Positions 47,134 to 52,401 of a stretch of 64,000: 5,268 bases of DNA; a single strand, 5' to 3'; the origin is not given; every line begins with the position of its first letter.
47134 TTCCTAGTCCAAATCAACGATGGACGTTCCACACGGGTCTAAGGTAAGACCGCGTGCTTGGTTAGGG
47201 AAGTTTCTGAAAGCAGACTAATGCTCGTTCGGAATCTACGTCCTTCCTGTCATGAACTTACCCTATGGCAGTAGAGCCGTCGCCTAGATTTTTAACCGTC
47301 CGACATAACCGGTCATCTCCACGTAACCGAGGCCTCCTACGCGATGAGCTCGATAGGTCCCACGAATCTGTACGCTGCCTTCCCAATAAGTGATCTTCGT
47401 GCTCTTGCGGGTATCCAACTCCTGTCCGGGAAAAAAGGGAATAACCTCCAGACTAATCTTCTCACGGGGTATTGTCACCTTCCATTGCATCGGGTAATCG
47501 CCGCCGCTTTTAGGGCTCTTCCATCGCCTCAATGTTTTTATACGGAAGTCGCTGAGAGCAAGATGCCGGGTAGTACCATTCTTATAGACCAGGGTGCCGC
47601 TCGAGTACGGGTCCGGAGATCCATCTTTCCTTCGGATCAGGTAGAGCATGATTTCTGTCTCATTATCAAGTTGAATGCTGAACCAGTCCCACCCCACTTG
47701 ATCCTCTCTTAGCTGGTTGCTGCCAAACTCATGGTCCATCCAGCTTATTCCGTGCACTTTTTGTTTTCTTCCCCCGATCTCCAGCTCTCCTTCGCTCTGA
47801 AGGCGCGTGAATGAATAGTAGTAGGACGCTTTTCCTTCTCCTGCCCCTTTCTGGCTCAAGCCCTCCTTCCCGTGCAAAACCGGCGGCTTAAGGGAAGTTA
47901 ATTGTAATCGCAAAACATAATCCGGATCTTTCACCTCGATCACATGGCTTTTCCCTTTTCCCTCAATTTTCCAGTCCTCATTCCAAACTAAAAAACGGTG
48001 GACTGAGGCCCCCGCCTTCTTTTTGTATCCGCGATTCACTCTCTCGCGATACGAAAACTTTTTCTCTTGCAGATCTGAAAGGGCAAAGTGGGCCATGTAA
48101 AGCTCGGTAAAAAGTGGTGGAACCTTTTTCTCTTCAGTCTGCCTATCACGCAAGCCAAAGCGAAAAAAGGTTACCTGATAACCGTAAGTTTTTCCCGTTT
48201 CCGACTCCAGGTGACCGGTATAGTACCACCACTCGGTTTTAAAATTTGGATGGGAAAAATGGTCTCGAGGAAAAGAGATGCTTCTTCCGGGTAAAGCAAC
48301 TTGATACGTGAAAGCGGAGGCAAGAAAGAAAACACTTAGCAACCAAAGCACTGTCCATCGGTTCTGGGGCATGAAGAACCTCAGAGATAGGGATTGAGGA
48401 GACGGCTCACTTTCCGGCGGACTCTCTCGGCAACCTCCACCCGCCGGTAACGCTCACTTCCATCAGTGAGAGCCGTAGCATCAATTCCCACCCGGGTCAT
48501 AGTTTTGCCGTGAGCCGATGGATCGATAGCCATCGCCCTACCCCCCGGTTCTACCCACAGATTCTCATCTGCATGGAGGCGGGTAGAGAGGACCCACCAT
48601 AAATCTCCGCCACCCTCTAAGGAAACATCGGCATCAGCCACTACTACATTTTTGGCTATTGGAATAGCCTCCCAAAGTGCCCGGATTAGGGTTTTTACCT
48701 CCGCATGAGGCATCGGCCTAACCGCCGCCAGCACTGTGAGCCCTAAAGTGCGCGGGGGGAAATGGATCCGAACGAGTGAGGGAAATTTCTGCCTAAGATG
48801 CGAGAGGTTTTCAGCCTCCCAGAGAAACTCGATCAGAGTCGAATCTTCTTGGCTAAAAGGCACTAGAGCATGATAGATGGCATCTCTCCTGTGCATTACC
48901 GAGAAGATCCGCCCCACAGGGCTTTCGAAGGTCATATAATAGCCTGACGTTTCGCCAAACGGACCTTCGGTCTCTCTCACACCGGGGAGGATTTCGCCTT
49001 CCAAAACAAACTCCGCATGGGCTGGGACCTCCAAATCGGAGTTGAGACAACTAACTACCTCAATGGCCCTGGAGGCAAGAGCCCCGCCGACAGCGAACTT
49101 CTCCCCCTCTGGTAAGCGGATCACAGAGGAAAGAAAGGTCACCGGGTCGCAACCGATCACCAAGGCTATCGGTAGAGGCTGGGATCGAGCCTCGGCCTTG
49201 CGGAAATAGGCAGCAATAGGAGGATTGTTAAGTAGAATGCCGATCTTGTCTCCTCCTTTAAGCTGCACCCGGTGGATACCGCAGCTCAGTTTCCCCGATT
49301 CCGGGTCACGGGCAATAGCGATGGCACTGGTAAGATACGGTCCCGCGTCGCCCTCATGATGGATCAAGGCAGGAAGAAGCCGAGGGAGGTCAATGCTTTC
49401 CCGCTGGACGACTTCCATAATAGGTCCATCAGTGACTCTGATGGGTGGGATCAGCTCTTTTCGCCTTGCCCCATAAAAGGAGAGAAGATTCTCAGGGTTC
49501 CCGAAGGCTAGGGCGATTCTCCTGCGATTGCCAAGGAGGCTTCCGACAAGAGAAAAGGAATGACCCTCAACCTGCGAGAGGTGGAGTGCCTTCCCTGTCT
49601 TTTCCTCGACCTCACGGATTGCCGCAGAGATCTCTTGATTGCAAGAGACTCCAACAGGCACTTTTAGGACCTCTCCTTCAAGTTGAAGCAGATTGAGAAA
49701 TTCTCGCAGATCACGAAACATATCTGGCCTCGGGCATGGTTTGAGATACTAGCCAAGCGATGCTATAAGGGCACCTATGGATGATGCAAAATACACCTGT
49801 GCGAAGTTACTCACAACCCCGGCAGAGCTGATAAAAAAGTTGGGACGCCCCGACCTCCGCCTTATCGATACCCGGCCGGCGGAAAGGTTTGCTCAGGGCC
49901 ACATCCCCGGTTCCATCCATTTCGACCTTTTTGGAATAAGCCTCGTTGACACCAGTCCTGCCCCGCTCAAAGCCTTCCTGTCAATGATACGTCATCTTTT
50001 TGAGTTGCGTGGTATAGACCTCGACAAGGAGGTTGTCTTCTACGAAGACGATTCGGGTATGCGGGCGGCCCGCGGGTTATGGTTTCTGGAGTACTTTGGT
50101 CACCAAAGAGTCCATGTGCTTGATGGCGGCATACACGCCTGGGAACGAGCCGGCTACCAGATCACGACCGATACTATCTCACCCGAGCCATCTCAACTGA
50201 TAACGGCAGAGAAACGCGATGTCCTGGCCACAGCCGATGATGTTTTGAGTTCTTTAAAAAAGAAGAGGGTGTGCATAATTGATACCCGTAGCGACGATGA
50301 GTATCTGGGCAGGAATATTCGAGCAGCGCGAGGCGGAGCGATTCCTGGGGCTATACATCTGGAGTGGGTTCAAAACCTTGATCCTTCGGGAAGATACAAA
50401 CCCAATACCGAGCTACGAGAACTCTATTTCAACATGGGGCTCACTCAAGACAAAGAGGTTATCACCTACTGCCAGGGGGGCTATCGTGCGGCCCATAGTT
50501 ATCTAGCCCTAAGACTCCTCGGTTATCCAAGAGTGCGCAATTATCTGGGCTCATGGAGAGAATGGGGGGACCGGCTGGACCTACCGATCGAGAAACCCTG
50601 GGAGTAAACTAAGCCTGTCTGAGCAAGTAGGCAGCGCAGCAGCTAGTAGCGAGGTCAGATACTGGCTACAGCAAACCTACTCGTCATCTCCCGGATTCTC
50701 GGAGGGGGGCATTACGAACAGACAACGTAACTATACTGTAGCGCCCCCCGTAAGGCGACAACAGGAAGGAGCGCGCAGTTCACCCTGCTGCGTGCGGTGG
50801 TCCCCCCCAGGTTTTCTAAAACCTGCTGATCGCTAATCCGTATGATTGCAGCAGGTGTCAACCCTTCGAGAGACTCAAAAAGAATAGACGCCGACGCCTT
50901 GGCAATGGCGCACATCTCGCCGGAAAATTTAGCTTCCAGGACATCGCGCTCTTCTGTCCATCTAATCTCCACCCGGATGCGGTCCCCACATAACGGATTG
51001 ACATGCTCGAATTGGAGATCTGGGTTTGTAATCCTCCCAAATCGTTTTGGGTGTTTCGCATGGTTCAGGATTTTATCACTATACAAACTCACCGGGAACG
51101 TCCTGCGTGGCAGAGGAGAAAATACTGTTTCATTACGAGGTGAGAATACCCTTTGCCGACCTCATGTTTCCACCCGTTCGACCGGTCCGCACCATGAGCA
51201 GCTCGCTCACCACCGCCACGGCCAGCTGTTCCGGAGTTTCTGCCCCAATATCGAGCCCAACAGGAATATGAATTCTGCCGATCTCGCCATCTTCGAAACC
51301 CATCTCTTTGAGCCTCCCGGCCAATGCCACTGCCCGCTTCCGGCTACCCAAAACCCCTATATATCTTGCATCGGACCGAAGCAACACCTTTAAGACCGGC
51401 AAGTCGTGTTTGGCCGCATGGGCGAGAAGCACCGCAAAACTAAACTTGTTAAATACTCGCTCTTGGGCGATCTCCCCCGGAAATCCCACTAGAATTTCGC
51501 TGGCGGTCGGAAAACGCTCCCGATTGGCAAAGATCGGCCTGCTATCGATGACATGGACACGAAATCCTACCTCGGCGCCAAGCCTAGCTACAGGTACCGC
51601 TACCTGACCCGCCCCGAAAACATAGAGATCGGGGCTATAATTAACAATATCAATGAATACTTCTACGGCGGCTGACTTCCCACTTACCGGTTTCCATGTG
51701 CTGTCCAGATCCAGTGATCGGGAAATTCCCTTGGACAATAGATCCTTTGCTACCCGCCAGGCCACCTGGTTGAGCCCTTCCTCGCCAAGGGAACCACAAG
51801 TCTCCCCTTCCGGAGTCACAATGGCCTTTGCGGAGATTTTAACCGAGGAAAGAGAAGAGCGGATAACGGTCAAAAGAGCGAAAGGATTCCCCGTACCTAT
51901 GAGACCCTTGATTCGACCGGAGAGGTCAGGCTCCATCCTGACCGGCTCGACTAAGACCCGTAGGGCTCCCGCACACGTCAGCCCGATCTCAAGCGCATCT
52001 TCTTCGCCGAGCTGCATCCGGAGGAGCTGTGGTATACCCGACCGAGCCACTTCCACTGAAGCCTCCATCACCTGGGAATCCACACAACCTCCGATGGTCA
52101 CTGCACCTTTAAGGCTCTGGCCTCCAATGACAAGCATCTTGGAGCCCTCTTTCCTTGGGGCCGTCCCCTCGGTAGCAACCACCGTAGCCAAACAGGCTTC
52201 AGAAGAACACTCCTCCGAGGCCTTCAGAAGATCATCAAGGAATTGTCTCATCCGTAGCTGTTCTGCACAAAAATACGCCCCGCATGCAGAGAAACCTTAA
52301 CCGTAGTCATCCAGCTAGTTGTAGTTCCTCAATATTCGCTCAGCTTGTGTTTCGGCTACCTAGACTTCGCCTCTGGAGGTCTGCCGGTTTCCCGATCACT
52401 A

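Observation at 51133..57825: Form-I (AYRCSFR) CO dehydrogenase coxMSL followed by XdhC::YHS, MocA and XdhC, with no CoxD/CoxE-like genes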

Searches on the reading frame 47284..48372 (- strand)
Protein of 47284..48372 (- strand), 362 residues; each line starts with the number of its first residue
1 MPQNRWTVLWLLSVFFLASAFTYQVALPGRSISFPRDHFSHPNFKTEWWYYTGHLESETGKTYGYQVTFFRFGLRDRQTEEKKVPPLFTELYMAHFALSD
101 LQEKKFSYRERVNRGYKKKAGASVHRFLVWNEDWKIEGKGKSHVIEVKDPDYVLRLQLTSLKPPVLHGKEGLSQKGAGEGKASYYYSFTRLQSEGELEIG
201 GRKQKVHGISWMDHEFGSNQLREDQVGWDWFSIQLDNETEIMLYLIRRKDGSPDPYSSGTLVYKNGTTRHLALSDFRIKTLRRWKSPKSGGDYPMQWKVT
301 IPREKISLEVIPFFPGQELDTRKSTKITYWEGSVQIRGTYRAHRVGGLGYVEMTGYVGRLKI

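Call 9: search_protein_families(library=pfam, proteins=[window:47284-48372:-], max_evalue=0.0001)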
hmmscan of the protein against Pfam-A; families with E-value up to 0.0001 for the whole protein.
window:47284-48372:- (362 aa): 2 families
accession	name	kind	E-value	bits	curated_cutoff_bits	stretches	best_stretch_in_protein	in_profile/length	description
PF07143.17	CrtC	-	1e-55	189.4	22.5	1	46-218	1-168/168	CrtC N-terminal lipocalin domain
PF17186.10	Lipocalin_9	-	6.8e-45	152.9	26.2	1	221-356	1-131/131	Lipocalin-like domain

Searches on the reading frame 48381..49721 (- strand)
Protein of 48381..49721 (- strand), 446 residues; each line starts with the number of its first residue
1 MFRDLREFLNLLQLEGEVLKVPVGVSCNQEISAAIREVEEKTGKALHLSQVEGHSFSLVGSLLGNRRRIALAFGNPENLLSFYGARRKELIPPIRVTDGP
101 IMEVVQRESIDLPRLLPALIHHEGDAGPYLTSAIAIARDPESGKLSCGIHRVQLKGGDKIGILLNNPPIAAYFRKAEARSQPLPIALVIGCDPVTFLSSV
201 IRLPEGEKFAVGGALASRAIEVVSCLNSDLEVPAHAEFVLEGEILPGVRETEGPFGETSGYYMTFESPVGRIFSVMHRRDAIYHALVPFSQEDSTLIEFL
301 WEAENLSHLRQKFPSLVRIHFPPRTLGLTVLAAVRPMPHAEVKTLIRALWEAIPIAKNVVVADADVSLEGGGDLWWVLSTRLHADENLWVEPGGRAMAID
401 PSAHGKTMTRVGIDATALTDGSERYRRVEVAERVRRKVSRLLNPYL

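Call 9: search_protein_families(library=pfam, proteins=[window:48381-49721:-], max_evalue=0.0001)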
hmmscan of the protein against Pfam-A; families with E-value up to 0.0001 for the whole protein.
window:48381-49721:- (446 aa): 3 families
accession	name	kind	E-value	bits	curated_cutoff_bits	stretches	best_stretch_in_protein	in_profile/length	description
PF01977.22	UbiD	-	5.9e-57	192.6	23.3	1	98-288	7-203/206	3-octaprenyl-4-hydroxybenzoate carboxy-lyase Rift-related domain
PF20696.2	UbiD_C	-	3e-16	60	24.2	1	295-415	2-127/127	3-octaprenyl-4-hydroxybenzoate carboxy-lyase C-terminal domain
PF20695.2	UbiD_N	-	1.2e-11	45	24.3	1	9-79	1-70/78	3-octaprenyl-4-hydroxybenzoate carboxy-lyase N-terminal domain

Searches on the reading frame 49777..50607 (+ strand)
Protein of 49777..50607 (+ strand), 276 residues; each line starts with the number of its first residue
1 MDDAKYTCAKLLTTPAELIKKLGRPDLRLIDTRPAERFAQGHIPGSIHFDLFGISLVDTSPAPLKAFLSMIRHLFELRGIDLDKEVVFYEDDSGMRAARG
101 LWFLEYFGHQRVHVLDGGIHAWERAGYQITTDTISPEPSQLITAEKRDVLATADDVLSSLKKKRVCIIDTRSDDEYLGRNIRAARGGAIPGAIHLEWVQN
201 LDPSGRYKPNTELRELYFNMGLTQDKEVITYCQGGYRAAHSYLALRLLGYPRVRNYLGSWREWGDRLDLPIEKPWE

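Call 9: search_protein_families(library=pfam, proteins=[window:49777-50607:+], max_evalue=0.0001)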
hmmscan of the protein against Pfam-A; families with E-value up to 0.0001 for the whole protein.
window:49777-50607:+ (276 aa): 1 family
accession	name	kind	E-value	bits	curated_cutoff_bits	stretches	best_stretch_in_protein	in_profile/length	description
PF00581.25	Rhodanese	-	2.3e-43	147.2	22.2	2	14-124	1-101/102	Rhodanese-like domain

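Call 45: search_protein_families(library=ncbifam, proteins=[window:49777-50607:+], max_evalue=0.001)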
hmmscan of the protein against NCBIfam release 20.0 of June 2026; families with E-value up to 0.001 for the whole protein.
window:49777-50607:+ (276 aa): 11 families
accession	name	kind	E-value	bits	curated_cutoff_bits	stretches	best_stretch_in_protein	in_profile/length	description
NF008557.0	PRK11493.1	equivalog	8e-38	130.1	250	1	35-273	39-279/281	3-mercaptopyruvate sulfurtransferase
NF040901.1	SeO3_TeO2_ExtH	equivalog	9.8e-15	54.5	200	2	39-153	82-205/430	selenite/tellurite reduction operon rhodanese-like protein ExtH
NF006444.0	PRK08762.1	equivalog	2.1e-12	46.4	449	2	222-274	66-117/387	molybdopterin-synthase adenylyltransferase MoeB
NF041203.1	rhodanese_LYCAU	equivalog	4.4e-10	39.3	115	0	220-272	71-124/126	rhodanese-related (seleno)protein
NF045521.1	rhoda_near_glyco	subfamily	2.1e-08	34.1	145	0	223-265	68-110/144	rhodanese homology domain-containing protein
NF045694.1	seleno_TsoB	exception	3e-07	28.9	805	0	16-139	49-166/572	rhodanese/DsbD fusion-like selenoprotein TsoB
TIGR04568.1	arch_SelU_Nterm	equivalog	1e-05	25.4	200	0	147-183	87-122/215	selenouridine synthase SelU-like subunit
NF008750.0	PRK11784.1-2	equivalog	1.7e-05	24.1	241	0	23-52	12-41/346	tRNA 2-selenouridine(34) synthase MnmH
NF001195.0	PRK00162.1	equivalog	3e-05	24.3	102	0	81-129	56-103/108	thiosulfate sulfurtransferase GlpE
NF005902.0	PRK07878.1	equivalog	3.5e-05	22.9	647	0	76-124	336-383/392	adenylyltransferase/sulfurtransferase MoeZ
NF001133.1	PRK00142.1-1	equivalog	0.00025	20.7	170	0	152-253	109-193/229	oxygen-dependent tRNA uridine(34) hydroxylase TrhO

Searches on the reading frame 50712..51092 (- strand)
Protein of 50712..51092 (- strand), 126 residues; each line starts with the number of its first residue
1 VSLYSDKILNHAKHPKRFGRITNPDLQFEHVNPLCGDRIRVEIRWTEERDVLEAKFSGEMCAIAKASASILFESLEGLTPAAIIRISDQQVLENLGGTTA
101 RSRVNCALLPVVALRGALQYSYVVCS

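Call 3: search_protein_families(library=pfam, proteins=[window:50712-51092:-], max_evalue=0.01)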
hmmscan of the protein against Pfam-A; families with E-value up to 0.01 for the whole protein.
window:50712-51092:- (126 aa): 1 family
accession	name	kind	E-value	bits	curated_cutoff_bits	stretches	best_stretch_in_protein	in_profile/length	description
PF01592.21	NifU_N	-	1.1e-19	71.3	22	1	4-118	2-117/127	NifU-like N terminal domain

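Call 45: search_protein_families(library=ncbifam, proteins=[window:50712-51092:-], max_evalue=0.001)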
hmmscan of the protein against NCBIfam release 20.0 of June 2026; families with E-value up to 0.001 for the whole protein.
window:50712-51092:- (126 aa): 4 families
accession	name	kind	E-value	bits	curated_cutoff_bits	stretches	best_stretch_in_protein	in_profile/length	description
TIGR01994.1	SUF_scaf_2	equivalog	6.3e-21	74.8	92.5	1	2-88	3-88/137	Fe-S cluster assembly sulfur transfer protein SufU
TIGR03419.1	NifU_clost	equivalog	7.3e-16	58.7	187.9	1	4-119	1-114/121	Fe-S cluster assembly scaffold protein NifU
TIGR02000.1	NifU_proper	equivalog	1e-11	44.8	273.3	1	3-118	3-118/290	Fe-S cluster assembly protein NifU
TIGR01999.1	iscU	equivalog_domain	5.3e-10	39.5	192.4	1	4-119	1-117/124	Fe-S cluster assembly scaffold IscU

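Call 47: search_solved_structures(query=window:50712-51092:-, max_evalue=0.001, show_alignments=2)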
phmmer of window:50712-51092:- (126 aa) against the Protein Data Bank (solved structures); distinct sequences matched with E-value up to 0.001: 33.
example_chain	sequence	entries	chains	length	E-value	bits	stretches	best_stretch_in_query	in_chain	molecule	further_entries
9dcl_A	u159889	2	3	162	1.2e-12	51.5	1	3-88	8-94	Possible nitrogen fixation related protein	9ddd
4eb5_C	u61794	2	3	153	1.3e-12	51.4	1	3-118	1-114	NifU protein (NifU-1)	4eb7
8odq_A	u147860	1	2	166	1.3e-12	51.3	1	3-88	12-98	Nitrogen fixation protein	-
1xjs_A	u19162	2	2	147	2.5e-11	47.2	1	2-80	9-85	NifU-like protein | SufU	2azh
5xt5_D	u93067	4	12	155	3e-11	46.9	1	2-79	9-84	Zinc-dependent sulfurtransferase SufU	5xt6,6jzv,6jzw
2qq4_A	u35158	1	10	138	3.8e-11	46.6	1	3-88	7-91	Iron-sulfur cluster biosynthesis protein IscU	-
7c8m_A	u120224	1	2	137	7.8e-10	42.4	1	4-119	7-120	Nitrogen-fixing NifU domain protein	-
7c8n_A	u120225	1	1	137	1.8e-09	41.2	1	4-118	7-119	Nitrogen-fixing NifU domain protein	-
7cnv_A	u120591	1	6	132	2.2e-09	40.9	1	4-118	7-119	Nitrogen-fixing NifU domain protein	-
9wfy_D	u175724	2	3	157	9.7e-09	38.8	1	4-118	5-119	Iron-sulfur cluster assembly scaffold protein IscU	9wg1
9wcv_A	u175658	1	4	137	1.1e-08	38.7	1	4-119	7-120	Nitrogen-fixing NifU domain protein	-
7c8o_A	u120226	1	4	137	2.5e-08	37.5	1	4-118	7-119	Nitrogen-fixing NifU domain protein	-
3lvl_A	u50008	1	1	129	3.3e-08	37.1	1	2-118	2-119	NifU-like protein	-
1q48_A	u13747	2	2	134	5e-08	36.5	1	3-118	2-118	NifU-like protein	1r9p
5t0v_a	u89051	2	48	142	5.9e-08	36.3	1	3-119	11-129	Iron sulfur cluster assembly protein 1, mitochondrial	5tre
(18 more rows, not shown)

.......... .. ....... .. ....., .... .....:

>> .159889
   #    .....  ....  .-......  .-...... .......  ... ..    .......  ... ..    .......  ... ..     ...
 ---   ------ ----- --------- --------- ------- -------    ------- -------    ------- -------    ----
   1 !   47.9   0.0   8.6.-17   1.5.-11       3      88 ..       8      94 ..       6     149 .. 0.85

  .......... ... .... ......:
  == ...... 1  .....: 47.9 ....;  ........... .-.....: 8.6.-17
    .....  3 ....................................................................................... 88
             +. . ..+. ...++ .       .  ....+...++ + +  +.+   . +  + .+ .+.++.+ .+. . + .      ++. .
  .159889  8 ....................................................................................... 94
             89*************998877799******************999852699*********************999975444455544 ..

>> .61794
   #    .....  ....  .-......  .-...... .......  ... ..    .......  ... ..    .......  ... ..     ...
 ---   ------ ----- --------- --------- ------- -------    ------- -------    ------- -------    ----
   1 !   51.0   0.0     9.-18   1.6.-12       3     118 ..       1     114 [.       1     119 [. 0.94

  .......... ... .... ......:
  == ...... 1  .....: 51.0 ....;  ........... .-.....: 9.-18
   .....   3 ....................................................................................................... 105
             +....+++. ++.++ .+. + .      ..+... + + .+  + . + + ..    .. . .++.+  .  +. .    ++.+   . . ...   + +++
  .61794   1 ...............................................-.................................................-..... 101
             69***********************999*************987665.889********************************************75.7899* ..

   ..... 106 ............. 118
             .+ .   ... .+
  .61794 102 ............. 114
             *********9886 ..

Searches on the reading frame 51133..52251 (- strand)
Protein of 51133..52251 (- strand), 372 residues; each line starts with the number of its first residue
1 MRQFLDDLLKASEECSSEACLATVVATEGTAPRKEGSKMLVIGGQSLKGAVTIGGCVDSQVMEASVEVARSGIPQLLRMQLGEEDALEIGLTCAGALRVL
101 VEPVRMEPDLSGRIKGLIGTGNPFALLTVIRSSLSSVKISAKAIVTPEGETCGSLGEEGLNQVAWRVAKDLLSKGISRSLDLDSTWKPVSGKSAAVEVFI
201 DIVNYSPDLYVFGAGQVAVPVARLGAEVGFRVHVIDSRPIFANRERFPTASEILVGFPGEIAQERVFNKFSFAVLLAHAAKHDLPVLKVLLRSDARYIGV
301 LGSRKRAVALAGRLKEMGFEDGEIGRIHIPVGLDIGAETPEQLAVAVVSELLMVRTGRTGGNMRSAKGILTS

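Call 3: search_protein_families(library=pfam, proteins=[window:51133-52251:-], max_evalue=0.01)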
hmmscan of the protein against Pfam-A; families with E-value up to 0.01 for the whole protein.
window:51133-52251:- (372 aa): 2 families
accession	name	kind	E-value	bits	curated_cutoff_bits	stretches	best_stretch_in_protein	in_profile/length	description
PF13478.12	XdhC_C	-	3e-39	134.8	29.7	1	209-351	1-125/125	XdhC Rossmann domain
PF02625.21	XdhC_CoxI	-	4.3e-22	78.2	24.3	2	19-78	8-66/68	XdhC and CoxI family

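Call 4: search_protein_families(library=ncbifam, proteins=[window:51133-52251:-], max_evalue=0.001)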
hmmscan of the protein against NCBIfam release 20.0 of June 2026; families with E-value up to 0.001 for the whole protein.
window:51133-52251:- (372 aa): 2 families
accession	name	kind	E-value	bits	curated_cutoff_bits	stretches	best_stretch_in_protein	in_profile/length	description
NF045664.1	XdhC_rel_AOR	equivalog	2.3e-64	217.9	350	1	17-356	13-345/346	XdhC family aldehyde oxidoreductase maturation factor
TIGR02964.1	xanthine_xdhC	equivalog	3.4e-25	89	161.6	1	21-352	2-246/246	xanthine dehydrogenase accessory protein XdhC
